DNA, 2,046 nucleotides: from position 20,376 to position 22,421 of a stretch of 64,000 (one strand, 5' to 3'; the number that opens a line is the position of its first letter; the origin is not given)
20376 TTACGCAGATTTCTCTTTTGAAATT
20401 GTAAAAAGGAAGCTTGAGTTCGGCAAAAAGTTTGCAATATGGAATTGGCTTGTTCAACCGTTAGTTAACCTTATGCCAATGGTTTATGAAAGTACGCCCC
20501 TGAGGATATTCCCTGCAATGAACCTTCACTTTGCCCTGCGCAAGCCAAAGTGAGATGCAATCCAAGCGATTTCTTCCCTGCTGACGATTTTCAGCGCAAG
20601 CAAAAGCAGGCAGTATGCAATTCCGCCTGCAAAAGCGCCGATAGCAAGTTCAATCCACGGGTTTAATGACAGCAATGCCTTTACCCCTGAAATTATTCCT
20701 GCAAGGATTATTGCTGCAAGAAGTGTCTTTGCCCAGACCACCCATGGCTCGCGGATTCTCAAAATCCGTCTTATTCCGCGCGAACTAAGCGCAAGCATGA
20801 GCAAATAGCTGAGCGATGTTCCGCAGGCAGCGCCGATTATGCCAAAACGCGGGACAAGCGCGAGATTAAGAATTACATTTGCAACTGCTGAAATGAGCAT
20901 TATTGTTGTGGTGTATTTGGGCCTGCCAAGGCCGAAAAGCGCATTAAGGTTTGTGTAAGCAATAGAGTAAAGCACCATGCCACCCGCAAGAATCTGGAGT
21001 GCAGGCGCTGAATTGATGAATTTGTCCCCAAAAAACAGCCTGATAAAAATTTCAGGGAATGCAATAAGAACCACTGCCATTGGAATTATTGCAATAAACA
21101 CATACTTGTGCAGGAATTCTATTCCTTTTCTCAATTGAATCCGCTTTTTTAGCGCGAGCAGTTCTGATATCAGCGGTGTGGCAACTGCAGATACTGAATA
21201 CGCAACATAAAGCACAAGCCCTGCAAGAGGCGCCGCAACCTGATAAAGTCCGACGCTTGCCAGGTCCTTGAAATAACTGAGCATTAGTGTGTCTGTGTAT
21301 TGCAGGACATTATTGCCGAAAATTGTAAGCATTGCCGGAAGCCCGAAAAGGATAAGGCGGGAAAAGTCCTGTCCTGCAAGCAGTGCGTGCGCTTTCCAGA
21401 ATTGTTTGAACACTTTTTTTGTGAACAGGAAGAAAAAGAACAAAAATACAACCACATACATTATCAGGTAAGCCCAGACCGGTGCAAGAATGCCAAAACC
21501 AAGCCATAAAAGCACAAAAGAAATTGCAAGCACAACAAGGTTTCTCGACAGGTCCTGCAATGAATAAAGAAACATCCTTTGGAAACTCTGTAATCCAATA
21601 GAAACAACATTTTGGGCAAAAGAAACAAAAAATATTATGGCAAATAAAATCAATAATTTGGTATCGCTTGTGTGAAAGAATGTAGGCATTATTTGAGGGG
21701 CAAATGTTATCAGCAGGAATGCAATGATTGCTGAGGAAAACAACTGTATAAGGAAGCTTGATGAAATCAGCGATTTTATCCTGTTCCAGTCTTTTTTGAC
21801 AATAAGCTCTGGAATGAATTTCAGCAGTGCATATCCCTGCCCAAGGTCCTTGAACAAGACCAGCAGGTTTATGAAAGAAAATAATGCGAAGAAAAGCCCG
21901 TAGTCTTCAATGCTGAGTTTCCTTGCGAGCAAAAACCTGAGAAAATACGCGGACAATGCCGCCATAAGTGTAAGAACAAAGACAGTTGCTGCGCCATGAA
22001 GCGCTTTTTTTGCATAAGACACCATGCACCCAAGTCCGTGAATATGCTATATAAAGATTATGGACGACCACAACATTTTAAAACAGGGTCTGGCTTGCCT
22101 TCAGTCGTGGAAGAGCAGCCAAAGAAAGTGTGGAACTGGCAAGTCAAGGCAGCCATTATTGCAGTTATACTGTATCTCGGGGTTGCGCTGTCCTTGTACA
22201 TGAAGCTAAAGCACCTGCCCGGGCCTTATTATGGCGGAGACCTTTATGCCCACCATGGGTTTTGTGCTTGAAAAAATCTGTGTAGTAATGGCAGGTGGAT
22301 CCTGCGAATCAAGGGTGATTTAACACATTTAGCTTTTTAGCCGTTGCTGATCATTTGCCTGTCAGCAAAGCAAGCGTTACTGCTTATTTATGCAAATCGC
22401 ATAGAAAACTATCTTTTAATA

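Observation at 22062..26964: Heptose/methyl-sugar cassette bracketed by a 197-bp direct repeat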

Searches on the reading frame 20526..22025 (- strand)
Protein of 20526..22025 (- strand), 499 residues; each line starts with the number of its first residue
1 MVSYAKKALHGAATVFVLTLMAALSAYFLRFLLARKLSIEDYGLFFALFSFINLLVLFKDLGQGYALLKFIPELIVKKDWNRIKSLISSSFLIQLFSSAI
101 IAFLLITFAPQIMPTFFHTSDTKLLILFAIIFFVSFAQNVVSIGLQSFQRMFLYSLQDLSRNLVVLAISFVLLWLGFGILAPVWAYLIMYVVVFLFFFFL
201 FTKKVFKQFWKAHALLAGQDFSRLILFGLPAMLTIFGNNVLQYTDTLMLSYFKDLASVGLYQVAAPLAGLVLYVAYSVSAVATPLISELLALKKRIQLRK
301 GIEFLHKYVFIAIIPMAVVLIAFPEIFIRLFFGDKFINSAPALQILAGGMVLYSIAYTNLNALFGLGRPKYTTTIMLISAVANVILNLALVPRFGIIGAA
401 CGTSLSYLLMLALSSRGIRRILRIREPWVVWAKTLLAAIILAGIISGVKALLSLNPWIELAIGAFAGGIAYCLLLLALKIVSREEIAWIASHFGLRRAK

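Call 6: search_protein_families(library=pfam, proteins=[window:20526-22025:-], max_evalue=0.01)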
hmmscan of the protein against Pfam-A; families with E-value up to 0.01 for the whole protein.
window:20526-22025:- (499 aa): 4 families
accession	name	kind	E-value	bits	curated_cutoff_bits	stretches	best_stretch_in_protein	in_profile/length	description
PF01943.22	Polysacc_synt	-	2.6e-24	86.5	28.2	1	12-289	5-273/274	Polysaccharide biosynthesis protein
PF13440.11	Polysacc_synt_3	-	3.4e-20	72.9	23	1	32-340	1-292/293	Polysaccharide biosynthesis protein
PF03023.19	MurJ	-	1.8e-11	43.8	27.4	1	47-452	16-432/451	Lipid II flippase MurJ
PF01554.23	MatE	-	2e-10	41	24.9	1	230-387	1-159/161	MatE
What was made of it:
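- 20526..22025 (-): wzx1, an intact MOP/Wzx-type flippase gene and the last gene of 'cluster A'. Pfam Polysacc_synt/MurJ/MatE (call 6).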

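Call 19: find_encoding_contigs(protein=window:20526-22025:-, flank=10000, max_places=10)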
Protein window:20526-22025:- (499 aa): 2 contigs read that carry it; 1 place shown.
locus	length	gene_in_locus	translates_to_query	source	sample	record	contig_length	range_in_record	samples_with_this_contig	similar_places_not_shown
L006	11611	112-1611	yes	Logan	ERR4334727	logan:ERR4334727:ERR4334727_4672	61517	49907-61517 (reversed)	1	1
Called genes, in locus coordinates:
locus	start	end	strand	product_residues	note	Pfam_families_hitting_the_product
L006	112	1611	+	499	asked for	PF01943:Polysacc_synt, PF13440:Polysacc_synt_3, PF03023:MurJ, PF01554:MatE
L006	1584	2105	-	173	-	PF13489:Methyltransf_23, PF08241:Methyltransf_11, PF08242:Methyltransf_12 (weak), PF13649:Methyltransf_25 (weak), PF13847:Methyltransf_31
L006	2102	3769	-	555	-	PF02366:PMT, PF13231:PMT_2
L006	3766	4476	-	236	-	PF13489:Methyltransf_23, PF01728:FtsJ (weak), PF13847:Methyltransf_31, PF08241:Methyltransf_11, PF08242:Methyltransf_12, PF13649:Methyltransf_25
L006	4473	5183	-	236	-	PF00535:Glycos_transf_2, PF13641:Glyco_tranf_2_3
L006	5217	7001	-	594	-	PF02366:PMT (weak), PF13231:PMT_2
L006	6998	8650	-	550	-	-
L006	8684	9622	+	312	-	PF00535:Glycos_transf_2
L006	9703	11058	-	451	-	PF02310:B12-binding, PF04055:Radical_SAM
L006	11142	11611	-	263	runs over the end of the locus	PF05148:Methyltransf_8, PF01209:Ubie_methyltran (weak), PF13489:Methyltransf_23, PF07021:MetW, PF08241:Methyltransf_11, PF08242:Methyltransf_12, PF13649:Methyltransf_25, PF13847:Methyltransf_31, +1 more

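Call 30: find_homologous_proteins(query=window:20526-22025:-, max_evalue=1e-30)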
Query window:20526-22025:- (499 aa): 27 proteins with E <= 1e-30 among 8000 candidates.
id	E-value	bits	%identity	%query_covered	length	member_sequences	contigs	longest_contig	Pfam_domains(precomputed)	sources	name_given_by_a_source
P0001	0.0e+0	1032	100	100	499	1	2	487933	PF01943.23,PF01554.24,PF13440.12,PF03023.20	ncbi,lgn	-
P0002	1.6e-209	715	67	100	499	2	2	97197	PF01943.23,PF01554.24,PF13440.12,PF03023.20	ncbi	ncbi:MAG: flippase [Candidatus Woesearchaeota archaeon]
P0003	9.0e-192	657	62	99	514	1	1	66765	PF01943.23,PF01554.24,PF13440.12,PF03023.20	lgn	-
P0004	1.3e-186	640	62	98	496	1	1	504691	PF01943.23,PF01554.24,PF13440.12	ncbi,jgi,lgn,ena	-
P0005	8.4e-180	617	59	100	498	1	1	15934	PF01943.23,PF01554.24,PF13440.12,PF03023.20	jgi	jgi:O-antigen/teichoic acid export membrane protein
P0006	3.4e-170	586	58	100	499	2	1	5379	PF01943.23,PF01554.24,PF13440.12,PF03023.20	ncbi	-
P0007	1.8e-166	573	57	100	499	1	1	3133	PF01943.23,PF01554.24,PF13440.12,PF03023.20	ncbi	-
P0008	1.1e-164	567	56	100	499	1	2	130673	PF01943.23,PF01554.24,PF13440.12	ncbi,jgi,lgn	jgi:O-antigen/teichoic acid export membrane protein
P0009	2.0e-164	566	56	100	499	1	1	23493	PF01943.23,PF01554.24,PF13440.12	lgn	-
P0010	7.1e-164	565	56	99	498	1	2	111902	PF01943.23,PF13440.12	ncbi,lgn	ncbi:MAG: flippase [Candidatus Woesearchaeota archaeon]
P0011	2.4e-144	500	51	100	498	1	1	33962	PF01943.23,PF01554.24,PF13440.12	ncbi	-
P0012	3.1e-123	431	74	58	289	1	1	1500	PF01943.23,PF13440.12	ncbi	-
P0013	3.7e-109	384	42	99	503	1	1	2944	PF01943.23,PF01554.24,PF13440.12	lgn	-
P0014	9.1e-89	317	38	98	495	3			PF01943.23,PF01554.24,PF13440.12,PF03023.20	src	-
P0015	1.8e-88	316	37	97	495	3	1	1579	PF01943.23,PF01554.24,PF13440.12,PF03023.20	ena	-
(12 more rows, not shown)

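Call 43: search_protein_families(library=ncbifam, proteins=[window:20526-22025:-], max_evalue=0.001)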
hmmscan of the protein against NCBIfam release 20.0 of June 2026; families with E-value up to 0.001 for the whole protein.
window:20526-22025:- (499 aa): 6 families
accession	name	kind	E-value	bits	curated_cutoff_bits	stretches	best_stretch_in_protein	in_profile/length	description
TIGR00797.1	matE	subfamily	3.2e-15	55.9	147.4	2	48-381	33-374/396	MATE family efflux transporter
TIGR02900.1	spore_V_B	equivalog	5.3e-15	55.1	372.3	1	12-474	5-488/488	stage V sporulation protein B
NF050818.1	PolSacchBiosHfsF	equivalog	2.9e-14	53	700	1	34-480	28-462/468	polysaccharide biosynthesis protein HfsF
NF047674.1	TeichurnBiosyTuaB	equivalog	5.8e-12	45.4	580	1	17-475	17-466/469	teichuronic acid biosynthesis protein TuaB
TIGR01695.1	murJ_mviN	equivalog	4.4e-11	42.2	235.55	1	86-481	84-496/506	murein biosynthesis integral membrane protein MurJ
NF007773.0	PRK10459.1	equivalog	0.00039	19.5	273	1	31-476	30-465/492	MOP flippase family protein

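Call 45: find_encoding_contigs(protein=P0002, flank=10000, max_places=3)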
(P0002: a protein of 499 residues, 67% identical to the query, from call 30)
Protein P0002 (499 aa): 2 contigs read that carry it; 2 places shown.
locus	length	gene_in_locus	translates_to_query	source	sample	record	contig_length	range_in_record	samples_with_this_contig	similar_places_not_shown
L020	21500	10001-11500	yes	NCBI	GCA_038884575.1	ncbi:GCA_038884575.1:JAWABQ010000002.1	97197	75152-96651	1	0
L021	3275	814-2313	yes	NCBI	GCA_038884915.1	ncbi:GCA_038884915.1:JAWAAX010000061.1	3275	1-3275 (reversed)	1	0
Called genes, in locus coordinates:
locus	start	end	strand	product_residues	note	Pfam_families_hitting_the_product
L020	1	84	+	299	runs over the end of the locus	PF02355:SecD_SecF_C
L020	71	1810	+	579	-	PF02355:SecD_SecF_C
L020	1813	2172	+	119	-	PF00892:EamA (weak)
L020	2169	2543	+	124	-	PF00892:EamA (weak), PF10639:TMEM234 (weak)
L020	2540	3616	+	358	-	PF05833:NFACT_N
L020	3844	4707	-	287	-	PF01040:UbiA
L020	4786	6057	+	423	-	PF01266:DAO (faint), PF01593:Amino_oxidase, PF13450:NAD_binding_8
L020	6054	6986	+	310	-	PF01073:3Beta_HSD, PF01370:Epimerase, PF04321:RmlD_sub_bind, PF07993:NAD_binding_4 (weak), PF13460:NAD_binding_10, PF16363:GDP_Man_Dehyd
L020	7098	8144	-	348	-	PF01073:3Beta_HSD, PF01370:Epimerase, PF02719:Polysacc_synt_2, PF04321:RmlD_sub_bind, PF05368:NmrA (faint), PF16363:GDP_Man_Dehyd, PF13460:NAD_binding_10, PF07993:NAD_binding_4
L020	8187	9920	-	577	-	-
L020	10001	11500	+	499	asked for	PF01943:Polysacc_synt, PF13440:Polysacc_synt_3, PF03023:MurJ, PF01554:MatE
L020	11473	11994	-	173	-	PF13489:Methyltransf_23, PF08241:Methyltransf_11, PF13649:Methyltransf_25 (weak), PF08242:Methyltransf_12 (weak), PF13847:Methyltransf_31 (weak)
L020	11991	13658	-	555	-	PF02366:PMT, PF13231:PMT_2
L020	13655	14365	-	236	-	PF13489:Methyltransf_23, PF01728:FtsJ (weak), PF13847:Methyltransf_31, PF08241:Methyltransf_11, PF08242:Methyltransf_12, PF13649:Methyltransf_25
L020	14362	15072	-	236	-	PF00535:Glycos_transf_2, PF13641:Glyco_tranf_2_3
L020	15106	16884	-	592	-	PF02366:PMT (weak), PF13231:PMT_2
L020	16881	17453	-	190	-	PF08241:Methyltransf_11, PF13847:Methyltransf_31 (faint), PF08242:Methyltransf_12 (weak), PF13489:Methyltransf_23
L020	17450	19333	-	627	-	PF13522:GATase_6, PF12481:DUF3700 (faint), PF13537:GATase_7, PF00733:Asn_synthase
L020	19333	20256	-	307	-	PF00535:Glycos_transf_2, PF10111:Glyco_tranf_2_2 (faint)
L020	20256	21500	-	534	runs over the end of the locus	-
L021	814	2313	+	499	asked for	PF01943:Polysacc_synt, PF13440:Polysacc_synt_3, PF03023:MurJ, PF01554:MatE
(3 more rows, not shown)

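Call 48: list_cluster_members(proteins=[P0001, P0028, P0029])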
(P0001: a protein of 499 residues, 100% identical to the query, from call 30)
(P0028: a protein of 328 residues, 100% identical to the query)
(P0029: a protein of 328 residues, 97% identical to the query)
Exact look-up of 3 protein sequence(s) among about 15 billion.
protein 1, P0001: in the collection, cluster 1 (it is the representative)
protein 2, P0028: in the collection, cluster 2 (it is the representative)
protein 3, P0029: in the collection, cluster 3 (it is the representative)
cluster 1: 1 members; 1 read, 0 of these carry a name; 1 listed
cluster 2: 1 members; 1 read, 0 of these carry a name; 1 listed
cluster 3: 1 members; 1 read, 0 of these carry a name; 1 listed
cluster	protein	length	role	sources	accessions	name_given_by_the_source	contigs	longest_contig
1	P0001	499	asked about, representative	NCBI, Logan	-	-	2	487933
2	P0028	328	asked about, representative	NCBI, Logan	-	-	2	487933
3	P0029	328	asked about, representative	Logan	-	-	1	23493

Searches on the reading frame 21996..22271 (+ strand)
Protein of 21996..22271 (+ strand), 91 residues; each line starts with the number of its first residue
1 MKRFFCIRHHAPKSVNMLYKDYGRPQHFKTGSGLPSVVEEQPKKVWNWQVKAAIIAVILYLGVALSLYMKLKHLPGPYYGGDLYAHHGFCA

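Call 6: search_protein_families(library=pfam, proteins=[window:21996-22271:+], max_evalue=0.01)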
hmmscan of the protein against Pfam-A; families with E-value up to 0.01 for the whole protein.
window:21996-22271:+ (91 aa): 0 families
